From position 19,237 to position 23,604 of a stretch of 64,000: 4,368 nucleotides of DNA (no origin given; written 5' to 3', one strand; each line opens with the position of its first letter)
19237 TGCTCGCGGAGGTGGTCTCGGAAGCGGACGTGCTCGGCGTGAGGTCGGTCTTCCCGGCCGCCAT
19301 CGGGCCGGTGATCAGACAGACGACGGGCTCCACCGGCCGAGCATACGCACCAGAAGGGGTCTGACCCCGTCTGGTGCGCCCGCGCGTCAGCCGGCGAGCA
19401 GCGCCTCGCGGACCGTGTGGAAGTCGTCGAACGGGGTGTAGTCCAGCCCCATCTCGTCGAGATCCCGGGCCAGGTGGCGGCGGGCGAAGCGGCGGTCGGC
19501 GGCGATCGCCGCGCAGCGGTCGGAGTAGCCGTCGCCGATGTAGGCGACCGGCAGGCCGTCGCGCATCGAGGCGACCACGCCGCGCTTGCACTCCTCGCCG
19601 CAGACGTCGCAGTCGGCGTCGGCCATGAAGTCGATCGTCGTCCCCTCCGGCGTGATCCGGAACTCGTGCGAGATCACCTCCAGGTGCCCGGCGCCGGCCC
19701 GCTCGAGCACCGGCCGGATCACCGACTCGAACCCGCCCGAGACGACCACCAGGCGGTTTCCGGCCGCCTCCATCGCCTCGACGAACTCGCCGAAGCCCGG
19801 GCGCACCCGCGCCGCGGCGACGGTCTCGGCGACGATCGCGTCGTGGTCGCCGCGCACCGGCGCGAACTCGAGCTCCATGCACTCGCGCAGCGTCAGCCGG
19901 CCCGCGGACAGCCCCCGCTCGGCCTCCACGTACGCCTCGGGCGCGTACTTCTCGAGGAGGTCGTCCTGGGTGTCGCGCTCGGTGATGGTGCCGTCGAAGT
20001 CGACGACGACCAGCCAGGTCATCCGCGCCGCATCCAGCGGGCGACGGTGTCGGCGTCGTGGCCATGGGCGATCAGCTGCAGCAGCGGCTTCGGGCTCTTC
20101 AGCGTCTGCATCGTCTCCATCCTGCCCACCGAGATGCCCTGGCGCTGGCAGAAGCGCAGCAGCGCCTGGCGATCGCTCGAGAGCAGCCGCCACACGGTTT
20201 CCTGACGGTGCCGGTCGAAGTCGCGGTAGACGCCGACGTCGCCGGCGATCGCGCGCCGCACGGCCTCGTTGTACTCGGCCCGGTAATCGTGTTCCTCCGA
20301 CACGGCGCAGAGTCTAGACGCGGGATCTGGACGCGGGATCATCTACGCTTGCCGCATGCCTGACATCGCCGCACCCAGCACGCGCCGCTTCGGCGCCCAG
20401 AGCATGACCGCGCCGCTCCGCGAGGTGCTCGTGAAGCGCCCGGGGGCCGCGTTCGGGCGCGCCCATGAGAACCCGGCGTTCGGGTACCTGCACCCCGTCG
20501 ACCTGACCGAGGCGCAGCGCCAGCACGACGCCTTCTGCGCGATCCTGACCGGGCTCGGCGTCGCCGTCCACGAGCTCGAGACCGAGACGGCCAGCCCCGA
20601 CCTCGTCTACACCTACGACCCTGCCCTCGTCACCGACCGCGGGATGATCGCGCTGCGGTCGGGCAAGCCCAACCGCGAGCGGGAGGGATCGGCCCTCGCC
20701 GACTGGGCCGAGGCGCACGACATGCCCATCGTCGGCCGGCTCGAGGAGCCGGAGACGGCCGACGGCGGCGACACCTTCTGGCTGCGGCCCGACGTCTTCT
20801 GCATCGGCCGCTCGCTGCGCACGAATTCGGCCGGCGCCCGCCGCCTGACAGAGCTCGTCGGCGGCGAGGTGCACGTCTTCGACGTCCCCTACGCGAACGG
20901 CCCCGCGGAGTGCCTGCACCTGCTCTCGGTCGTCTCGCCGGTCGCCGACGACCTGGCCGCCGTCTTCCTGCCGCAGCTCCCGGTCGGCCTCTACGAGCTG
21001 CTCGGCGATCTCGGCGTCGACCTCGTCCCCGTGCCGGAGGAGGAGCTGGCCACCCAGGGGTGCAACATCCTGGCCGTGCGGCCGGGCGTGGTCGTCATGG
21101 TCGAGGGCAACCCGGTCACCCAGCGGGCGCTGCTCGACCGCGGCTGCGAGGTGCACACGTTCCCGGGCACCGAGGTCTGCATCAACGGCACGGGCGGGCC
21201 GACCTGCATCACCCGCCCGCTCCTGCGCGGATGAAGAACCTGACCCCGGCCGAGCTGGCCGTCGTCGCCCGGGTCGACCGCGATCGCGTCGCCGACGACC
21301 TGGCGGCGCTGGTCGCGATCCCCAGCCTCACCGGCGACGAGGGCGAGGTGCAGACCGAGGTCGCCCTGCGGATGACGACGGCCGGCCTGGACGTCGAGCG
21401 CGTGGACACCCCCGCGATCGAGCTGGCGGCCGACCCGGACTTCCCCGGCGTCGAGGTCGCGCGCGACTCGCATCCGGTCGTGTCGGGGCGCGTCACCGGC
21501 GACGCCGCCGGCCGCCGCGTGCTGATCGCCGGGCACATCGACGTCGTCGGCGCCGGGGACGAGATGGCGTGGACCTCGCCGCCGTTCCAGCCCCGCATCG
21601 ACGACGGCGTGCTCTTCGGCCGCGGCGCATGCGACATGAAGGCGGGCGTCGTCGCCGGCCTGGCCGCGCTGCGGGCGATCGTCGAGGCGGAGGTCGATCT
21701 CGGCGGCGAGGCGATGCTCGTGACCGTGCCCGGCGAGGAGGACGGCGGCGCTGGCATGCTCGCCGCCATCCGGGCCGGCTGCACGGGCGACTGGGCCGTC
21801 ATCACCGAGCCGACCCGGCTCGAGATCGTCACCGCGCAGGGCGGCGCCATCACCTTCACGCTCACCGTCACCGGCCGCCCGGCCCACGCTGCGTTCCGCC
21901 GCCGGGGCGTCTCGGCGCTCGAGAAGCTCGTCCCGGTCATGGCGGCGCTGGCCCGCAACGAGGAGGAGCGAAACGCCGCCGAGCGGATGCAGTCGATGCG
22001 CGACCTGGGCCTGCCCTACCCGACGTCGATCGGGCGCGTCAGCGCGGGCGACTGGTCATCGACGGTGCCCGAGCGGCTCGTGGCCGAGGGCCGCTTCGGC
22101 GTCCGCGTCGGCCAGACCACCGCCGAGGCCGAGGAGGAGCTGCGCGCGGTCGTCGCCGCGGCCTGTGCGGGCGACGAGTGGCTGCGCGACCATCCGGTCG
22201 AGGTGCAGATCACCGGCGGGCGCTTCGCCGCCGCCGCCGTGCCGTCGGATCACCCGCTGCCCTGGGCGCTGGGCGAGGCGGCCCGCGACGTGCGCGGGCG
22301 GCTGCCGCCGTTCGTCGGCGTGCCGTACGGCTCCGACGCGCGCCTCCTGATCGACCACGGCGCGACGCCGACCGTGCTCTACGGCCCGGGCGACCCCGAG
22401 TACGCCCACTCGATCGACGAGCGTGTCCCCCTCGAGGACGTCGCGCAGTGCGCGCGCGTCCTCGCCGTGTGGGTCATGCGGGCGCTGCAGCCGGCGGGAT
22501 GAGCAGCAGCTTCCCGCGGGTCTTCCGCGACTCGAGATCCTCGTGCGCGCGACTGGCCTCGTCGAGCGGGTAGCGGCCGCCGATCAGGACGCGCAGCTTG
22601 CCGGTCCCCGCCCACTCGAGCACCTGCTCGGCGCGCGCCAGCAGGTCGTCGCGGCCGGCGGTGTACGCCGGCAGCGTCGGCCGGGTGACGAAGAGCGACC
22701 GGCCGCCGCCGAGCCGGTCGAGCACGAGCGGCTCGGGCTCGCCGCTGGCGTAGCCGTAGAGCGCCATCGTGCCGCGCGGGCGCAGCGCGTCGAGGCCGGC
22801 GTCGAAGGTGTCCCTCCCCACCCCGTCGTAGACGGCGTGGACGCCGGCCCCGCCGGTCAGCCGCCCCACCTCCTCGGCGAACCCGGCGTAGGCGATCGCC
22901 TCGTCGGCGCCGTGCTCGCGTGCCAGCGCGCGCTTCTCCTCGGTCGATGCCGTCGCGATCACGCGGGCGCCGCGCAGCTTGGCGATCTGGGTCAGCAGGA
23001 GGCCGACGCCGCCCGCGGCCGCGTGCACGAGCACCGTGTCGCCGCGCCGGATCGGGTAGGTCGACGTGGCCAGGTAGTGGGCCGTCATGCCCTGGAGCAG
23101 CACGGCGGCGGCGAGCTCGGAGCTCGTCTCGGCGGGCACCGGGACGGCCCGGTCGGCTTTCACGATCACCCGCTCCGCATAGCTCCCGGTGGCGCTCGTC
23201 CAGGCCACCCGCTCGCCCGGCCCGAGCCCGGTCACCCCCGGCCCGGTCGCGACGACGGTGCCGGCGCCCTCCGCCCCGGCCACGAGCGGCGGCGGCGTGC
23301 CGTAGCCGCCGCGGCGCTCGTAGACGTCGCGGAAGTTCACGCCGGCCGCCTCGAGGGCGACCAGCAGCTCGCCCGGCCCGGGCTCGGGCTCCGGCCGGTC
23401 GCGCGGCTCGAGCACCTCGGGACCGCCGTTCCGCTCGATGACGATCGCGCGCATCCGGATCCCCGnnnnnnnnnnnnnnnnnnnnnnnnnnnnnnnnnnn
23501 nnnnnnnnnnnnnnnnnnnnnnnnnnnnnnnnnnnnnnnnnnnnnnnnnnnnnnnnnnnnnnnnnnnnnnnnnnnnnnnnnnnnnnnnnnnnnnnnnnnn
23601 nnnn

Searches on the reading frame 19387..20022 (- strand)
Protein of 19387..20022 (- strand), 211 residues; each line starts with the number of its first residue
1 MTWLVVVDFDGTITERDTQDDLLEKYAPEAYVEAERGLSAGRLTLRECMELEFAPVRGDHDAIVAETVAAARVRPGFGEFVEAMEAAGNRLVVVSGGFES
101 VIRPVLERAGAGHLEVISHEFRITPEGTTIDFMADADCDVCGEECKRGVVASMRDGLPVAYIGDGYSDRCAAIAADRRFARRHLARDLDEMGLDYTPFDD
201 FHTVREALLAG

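Call 55: search_protein_families(library=pfam, proteins=[window:19387-20022:-], max_evalue=0.00001)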
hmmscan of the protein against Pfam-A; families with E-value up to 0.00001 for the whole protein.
window:19387-20022:- (211 aa): 2 families
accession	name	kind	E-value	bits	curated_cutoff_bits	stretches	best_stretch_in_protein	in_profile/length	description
PF12710.13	HAD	-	1.1e-18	68.8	27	1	5-172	1-188/189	haloacid dehalogenase-like hydrolase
PF00702.32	Hydrolase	-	2.6e-07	31.7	26.4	1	4-176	3-191/191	haloacid dehalogenase-like hydrolase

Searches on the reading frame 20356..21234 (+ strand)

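Call 55: search_protein_families(library=pfam, proteins=[window:20356-21234:+], max_evalue=0.00001)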
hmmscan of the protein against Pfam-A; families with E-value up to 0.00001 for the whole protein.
window:20356-21234:+ (292 aa): 2 families
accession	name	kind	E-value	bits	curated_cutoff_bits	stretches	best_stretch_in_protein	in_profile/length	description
PF02274.22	ADI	-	6.2e-24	85.2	22.8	1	213-291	294-377/377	Arginine deiminase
PF19420.4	DDAH_eukar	-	4e-08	33.3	23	1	52-289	27-290/291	N,N dimethylarginine dimethylhydrolase, eukaryotic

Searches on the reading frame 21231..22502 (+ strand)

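Call 55: search_protein_families(library=pfam, proteins=[window:21231-22502:+], max_evalue=0.00001)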
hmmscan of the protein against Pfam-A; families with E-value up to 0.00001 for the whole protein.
window:21231-22502:+ (423 aa): 2 families
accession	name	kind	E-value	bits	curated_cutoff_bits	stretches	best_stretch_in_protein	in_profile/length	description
PF01546.33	Peptidase_M20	-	3.3e-34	119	24.6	1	98-415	1-204/206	Peptidase family M20/M25/M40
PF07687.19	M20_dimer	-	2.5e-12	47.1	21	1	202-313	2-104/107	Peptidase dimerisation domain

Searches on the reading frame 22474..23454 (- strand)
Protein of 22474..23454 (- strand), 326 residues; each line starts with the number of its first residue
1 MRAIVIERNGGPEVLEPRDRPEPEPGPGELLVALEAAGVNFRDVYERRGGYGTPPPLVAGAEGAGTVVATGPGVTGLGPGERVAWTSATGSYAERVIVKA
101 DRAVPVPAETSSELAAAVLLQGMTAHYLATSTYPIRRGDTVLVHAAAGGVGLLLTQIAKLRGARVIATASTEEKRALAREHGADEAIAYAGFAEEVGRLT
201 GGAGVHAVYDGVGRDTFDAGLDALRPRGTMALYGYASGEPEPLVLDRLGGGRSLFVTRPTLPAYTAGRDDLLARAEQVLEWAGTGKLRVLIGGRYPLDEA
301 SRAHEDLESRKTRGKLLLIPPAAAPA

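Call 55: search_protein_families(library=pfam, proteins=[window:22474-23454:-], max_evalue=0.00001)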
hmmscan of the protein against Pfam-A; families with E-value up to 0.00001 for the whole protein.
window:22474-23454:- (326 aa): 3 families
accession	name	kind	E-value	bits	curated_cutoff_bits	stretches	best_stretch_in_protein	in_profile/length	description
PF00107.32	ADH_zinc_N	-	2.1e-26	92.8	31.8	1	149-248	1-102/129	Zinc-binding dehydrogenase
PF13602.12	ADH_zinc_N_2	-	9.3e-19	69.1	27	1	182-318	2-134/134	Zinc-binding dehydrogenase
PF08240.17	ADH_N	-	1.7e-16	60.8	23.5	1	26-107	1-103/104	Alcohol dehydrogenase GroES-like domain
